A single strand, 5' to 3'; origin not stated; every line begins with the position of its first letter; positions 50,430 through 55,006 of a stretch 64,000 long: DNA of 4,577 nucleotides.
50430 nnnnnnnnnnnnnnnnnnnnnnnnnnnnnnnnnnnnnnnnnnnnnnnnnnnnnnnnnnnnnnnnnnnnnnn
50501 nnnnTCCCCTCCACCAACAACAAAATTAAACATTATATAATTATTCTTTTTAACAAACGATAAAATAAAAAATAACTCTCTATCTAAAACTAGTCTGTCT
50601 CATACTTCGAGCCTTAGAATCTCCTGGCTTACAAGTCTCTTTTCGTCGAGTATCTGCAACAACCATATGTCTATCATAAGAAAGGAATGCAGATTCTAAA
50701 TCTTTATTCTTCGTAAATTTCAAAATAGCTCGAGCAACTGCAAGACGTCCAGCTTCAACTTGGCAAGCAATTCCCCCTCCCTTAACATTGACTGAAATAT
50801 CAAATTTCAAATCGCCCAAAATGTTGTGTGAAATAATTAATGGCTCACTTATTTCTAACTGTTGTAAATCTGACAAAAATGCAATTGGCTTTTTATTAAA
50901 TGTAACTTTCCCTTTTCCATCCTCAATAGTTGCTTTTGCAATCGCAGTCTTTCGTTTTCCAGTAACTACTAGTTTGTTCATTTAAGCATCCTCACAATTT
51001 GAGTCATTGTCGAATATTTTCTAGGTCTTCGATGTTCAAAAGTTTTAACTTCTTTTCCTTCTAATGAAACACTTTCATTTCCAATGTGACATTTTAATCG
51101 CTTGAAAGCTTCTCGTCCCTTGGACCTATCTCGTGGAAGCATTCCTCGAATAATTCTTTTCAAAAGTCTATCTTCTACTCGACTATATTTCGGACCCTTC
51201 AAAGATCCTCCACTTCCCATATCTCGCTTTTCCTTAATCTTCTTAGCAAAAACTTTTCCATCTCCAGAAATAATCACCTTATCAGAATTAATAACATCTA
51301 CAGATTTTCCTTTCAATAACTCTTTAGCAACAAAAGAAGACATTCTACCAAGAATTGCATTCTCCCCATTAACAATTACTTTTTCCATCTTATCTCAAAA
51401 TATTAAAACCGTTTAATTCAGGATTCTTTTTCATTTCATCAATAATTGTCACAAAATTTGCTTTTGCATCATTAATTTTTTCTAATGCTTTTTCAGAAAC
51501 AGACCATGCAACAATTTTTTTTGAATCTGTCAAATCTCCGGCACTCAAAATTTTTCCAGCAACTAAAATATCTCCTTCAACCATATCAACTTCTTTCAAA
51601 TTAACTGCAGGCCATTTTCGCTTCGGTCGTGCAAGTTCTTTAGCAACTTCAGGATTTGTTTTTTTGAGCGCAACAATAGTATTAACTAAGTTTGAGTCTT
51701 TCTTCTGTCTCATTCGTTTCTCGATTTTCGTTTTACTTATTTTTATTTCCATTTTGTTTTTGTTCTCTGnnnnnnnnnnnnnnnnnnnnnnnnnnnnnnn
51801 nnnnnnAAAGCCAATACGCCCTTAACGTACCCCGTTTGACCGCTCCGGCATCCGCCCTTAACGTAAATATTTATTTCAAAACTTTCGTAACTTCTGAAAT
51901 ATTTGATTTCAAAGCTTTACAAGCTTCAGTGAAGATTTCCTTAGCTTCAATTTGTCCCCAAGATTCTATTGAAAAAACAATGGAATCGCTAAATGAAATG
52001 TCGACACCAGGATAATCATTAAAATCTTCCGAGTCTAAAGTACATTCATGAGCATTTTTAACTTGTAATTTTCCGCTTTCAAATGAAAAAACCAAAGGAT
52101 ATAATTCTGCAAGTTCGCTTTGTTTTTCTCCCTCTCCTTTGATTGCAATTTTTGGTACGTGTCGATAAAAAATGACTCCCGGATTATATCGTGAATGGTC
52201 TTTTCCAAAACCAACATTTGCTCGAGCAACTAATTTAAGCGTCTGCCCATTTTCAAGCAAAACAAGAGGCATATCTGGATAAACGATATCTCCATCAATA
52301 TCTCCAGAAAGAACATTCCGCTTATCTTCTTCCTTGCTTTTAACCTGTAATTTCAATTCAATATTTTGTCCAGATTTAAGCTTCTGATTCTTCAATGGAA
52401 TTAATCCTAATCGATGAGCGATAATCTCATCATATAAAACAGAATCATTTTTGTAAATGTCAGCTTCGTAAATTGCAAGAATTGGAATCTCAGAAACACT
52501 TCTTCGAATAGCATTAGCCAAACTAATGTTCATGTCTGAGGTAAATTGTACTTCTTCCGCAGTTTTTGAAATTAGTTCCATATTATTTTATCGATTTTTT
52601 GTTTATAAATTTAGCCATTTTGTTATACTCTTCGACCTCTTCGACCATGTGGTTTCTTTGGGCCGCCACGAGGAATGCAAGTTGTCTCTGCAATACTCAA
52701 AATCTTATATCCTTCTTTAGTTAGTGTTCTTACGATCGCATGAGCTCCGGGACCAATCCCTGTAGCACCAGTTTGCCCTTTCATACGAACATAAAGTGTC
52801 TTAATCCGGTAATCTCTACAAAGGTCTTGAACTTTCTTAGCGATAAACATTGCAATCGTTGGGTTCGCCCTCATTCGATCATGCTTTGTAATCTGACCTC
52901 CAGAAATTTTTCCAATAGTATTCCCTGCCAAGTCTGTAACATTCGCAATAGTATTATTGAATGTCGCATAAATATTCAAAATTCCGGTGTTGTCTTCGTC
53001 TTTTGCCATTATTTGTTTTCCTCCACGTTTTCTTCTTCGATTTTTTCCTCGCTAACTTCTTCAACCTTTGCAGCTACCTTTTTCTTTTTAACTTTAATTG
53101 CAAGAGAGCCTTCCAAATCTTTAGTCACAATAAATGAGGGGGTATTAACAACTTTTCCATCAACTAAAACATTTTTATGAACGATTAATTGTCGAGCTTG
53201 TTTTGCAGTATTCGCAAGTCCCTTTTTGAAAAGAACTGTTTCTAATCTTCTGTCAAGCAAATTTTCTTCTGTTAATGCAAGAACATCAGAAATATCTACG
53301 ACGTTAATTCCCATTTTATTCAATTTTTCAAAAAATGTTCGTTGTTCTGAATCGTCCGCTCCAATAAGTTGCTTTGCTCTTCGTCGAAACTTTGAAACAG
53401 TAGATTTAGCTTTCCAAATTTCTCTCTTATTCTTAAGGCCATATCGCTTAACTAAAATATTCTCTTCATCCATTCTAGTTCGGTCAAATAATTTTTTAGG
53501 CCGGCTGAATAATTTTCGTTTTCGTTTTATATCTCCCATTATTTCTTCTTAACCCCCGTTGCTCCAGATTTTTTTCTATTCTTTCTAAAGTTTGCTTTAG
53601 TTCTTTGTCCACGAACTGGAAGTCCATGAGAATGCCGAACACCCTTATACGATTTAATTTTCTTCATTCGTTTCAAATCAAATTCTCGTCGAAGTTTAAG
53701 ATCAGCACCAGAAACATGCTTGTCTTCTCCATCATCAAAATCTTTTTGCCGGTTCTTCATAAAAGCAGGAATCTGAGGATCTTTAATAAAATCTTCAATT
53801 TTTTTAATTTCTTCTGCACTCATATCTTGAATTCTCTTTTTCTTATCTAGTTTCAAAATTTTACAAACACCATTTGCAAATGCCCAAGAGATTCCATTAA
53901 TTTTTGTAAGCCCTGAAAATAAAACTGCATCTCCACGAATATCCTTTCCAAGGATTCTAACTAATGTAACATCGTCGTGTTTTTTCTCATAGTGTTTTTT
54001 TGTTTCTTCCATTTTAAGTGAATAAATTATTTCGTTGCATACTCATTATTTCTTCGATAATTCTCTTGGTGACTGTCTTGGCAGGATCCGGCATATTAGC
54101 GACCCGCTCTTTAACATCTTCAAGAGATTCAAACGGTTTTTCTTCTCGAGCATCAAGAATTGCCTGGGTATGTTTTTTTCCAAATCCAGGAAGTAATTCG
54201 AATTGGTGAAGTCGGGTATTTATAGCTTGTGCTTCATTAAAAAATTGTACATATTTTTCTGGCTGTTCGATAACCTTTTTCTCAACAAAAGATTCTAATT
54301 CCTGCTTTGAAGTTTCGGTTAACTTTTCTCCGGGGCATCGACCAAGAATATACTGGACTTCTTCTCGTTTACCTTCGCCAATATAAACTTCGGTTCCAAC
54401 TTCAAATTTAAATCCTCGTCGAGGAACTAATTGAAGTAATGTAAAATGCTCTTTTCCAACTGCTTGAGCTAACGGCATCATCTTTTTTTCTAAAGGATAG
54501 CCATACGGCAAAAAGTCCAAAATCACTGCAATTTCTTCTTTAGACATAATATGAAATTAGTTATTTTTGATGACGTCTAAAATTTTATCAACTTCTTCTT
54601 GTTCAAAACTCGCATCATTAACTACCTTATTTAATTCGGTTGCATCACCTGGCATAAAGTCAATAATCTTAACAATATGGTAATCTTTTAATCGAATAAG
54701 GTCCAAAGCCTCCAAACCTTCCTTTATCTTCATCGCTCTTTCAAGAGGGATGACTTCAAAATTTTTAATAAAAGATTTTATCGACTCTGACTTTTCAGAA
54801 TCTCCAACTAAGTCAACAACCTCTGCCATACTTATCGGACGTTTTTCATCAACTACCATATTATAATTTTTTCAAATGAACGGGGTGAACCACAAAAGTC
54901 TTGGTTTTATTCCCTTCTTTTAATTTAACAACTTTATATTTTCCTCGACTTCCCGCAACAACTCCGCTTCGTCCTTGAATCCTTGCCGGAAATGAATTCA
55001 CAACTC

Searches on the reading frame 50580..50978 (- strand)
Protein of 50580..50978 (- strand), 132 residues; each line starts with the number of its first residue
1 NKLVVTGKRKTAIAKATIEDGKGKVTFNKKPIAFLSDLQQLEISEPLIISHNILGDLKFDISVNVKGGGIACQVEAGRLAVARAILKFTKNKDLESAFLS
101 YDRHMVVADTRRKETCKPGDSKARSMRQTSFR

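Call 41: search_protein_families(library=pfam, proteins=[window:50580-50978:-], max_evalue=0.01)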
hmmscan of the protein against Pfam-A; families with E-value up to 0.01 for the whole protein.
window:50580-50978:- (132 aa): 1 family
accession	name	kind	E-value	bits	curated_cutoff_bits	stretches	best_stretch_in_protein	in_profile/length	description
PF00380.25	Ribosomal_S9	-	2.6e-29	102.6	22.5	1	7-132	1-121/121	Ribosomal protein S9/S16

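Call 53: find_related_loci(query=window:50580-50978:-, collection=genome_contigs, flank=10000)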
Query window:50580-50978:- (132 aa) in genome_contigs; peptide patterns used: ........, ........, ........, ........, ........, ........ (x = any residue, [..] = any of these).
307 stretches matched a pattern; 162 encode a relative of the query (tblastn E <= 1e-3); the best 80 are kept; 80 distinct loci.
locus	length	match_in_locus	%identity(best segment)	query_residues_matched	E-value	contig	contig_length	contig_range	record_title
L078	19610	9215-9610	90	1-132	3e-78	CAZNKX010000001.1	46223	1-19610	MAG TPA_asm: Candidatus Woesearchaeota archaeon isolate SRP200020_co5_183 genome assembly, contig: NODE_1122_length_4622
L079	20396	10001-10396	76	1-132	7e-70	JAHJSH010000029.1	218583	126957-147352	MAG: Nanoarchaeota archaeon isolate OS_PC_MetaG.mb.194 OS_PC_MetaG.mb.194_k141_625832, whole genome shotgun sequence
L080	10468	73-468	75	1-132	3e-68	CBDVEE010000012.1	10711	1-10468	MAG TPA_asm: uncultured archaeon isolate SRR22302353_concoct_106 genome assembly, contig: ERZ25073599.3087, whole genome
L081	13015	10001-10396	74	1-132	6e-68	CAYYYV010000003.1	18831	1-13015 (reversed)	MAG TPA_asm: Candidatus Woesearchaeota archaeon isolate binchicken_co51_34 genome assembly, contig: NODE_792_length_1883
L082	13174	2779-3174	73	1-132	4e-67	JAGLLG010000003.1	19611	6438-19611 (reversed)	MAG: Candidatus Pacearchaeota archaeon isolate RS_5_10 ROV157_5.bin.10.fa_3, whole genome shotgun sequence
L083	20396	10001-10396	73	1-132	5e-67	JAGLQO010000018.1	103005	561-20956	MAG: Candidatus Pacearchaeota archaeon isolate RS_8_59 ROV157_8.bin.59.fa_18, whole genome shotgun sequence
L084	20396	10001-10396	73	1-132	4e-66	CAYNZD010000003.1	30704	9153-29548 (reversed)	MAG TPA_asm: Candidatus Woesearchaeota archaeon isolate binchicken_co243_24 genome assembly, contig: NODE_990_length_307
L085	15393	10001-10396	77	1-132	3e-66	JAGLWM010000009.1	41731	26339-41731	MAG: Candidatus Pacearchaeota archaeon isolate RS_12_23 ZL285.bin.23.fa_9, whole genome shotgun sequence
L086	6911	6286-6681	73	1-132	4e-66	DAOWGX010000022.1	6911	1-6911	MAG TPA_asm: Nanoarchaeota archaeon isolate CSMAG_2002 CSMAG_2002_k141_3106279_length_6911_cov_15.0000, whole genome sho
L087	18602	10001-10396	73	1-132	1e-65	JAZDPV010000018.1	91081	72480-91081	MAG: archaeon isolate MEGAHIT-group-0.861 k141_11681444, whole genome shotgun sequence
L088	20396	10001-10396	75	1-132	1e-65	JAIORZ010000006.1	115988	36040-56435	MAG: archaeon isolate SMBSF31 20075_Bin_5_contigs_1_c_000000000006, whole genome shotgun sequence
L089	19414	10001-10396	74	1-132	2e-65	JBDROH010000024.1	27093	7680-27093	MAG: archaeon isolate MEGAHIT-group-1.942 k141_13135141, whole genome shotgun sequence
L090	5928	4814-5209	71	1-132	3e-65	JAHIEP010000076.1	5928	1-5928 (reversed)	MAG: Nanoarchaeota archaeon isolate KR11_0.1_MetaG.mb.26 KR11_0.1_MetaG.mb.26_k141_660937, whole genome shotgun sequence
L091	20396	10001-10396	73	1-132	5e-65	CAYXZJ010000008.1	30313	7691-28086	MAG TPA_asm: Candidatus Woesearchaeota archaeon isolate binchicken_co154_275 genome assembly, contig: NODE_2120_length_3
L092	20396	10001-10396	73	1-132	7e-65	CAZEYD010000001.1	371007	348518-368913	MAG TPA_asm: Candidatus Woesearchaeota archaeon isolate binchicken_co47_27 genome assembly, contig: NODE_5_length_371007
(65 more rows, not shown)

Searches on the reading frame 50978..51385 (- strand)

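Call 41: search_protein_families(library=pfam, proteins=[window:50978-51385:-], max_evalue=0.01)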
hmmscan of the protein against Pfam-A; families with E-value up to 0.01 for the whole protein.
window:50978-51385:- (135 aa): 1 family
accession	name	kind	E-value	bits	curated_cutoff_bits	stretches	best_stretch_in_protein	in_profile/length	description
PF00572.24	Ribosomal_L13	-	2.9e-13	50.4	23.8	1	3-104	4-117/119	Ribosomal protein L13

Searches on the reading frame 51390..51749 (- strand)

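Call 41: search_protein_families(library=pfam, proteins=[window:51390-51749:-], max_evalue=0.01)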
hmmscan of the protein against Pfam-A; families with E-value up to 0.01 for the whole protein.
window:51390-51749:- (119 aa): 1 family
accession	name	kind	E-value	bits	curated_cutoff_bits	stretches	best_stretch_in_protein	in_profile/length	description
PF00828.25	Ribosomal_L27A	-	0.0022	18.8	21.5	1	55-95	31-67/72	Ribosomal proteins 50S-L15, 50S-L18e, 60S-L27A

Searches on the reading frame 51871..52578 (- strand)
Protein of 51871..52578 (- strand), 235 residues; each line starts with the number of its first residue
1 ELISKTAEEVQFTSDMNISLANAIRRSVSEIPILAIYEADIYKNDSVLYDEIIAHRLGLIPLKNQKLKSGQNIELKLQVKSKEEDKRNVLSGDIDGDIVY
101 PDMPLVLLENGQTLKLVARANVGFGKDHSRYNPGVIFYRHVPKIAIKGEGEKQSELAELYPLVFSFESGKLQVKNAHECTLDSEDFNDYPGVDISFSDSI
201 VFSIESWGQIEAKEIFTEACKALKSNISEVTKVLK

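Call 41: search_protein_families(library=pfam, proteins=[window:51871-52578:-], max_evalue=0.01)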
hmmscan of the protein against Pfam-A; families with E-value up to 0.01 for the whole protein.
window:51871-52578:- (235 aa): 2 families
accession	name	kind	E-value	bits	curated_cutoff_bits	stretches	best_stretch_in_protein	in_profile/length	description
PF01000.31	RNA_pol_A_bac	-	6.8e-10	39.6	33.9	1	53-130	6-101/119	RNA polymerase Rpb3/RpoA insert domain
PF01193.29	RNA_pol_L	-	2.2e-09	37.4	24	1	15-225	6-72/74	RNA polymerase Rpb3/Rpb11 dimerisation domain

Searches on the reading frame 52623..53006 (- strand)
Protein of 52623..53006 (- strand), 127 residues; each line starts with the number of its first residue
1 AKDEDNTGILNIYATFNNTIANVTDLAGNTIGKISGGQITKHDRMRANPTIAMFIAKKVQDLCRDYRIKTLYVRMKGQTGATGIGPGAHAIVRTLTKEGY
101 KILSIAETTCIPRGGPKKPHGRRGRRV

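Call 41: search_protein_families(library=pfam, proteins=[window:52623-53006:-], max_evalue=0.01)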
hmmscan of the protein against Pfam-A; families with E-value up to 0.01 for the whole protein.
window:52623-53006:- (127 aa): 1 family
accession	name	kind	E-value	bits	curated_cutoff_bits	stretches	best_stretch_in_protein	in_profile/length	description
PF00411.24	Ribosomal_S11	-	1.1e-21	77.7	25.1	1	8-123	1-110/110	Ribosomal protein S11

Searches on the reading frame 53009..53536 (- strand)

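Call 41: search_protein_families(library=pfam, proteins=[window:53009-53536:-], max_evalue=0.01)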
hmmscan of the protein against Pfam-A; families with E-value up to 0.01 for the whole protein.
window:53009-53536:- (175 aa): 2 families
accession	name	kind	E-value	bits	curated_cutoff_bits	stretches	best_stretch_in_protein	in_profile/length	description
PF01479.30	S4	-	2.5e-15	56.4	22.8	1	96-139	1-44/48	S4 domain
PF06953.17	ArsD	-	0.0089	16.7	27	0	123-159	76-112/123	Arsenical resistance operon protein ArsD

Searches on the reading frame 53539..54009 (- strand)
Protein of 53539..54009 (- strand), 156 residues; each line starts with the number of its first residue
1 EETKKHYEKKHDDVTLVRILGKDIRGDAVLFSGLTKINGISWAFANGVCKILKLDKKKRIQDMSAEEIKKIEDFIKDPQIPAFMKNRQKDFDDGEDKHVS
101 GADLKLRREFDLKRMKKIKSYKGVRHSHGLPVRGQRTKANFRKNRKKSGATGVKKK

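Call 72: search_protein_families(library=pfam, proteins=[window:53539-54009:-], max_evalue=0.001)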
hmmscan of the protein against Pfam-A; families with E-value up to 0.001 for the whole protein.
window:53539-54009:- (156 aa): 1 family
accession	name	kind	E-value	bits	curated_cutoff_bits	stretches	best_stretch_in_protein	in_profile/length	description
PF00416.27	Ribosomal_S13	-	3.6e-37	128.1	31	1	18-142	1-127/128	Ribosomal protein S13/S18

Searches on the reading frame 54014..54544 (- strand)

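Call 72: search_protein_families(library=pfam, proteins=[window:54014-54544:-], max_evalue=0.001)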
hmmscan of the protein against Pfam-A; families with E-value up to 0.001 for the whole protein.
window:54014-54544:- (176 aa): 2 families
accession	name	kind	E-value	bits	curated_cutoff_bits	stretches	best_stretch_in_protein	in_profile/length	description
PF04919.18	DUF655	-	4.2e-53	180.4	22.2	1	3-175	2-179/181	Protein of unknown function (DUF655)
PF14579.12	HHH_6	-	0.00015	22.3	25.6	1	118-150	30-63/90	Helix-hairpin-helix motif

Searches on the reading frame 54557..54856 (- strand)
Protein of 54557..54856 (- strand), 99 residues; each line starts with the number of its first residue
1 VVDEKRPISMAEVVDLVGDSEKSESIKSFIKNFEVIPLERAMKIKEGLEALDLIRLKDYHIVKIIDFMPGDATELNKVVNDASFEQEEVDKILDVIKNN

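Call 72: search_protein_families(library=pfam, proteins=[window:54557-54856:-], max_evalue=0.001)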
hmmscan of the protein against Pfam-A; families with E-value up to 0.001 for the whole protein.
window:54557-54856:- (99 aa): 1 family
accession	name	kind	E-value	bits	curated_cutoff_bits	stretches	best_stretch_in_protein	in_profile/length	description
PF03874.21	RNA_pol_Rpb4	-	1.4e-05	25.8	25.6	1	38-98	52-114/116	RNA polymerase Rpb4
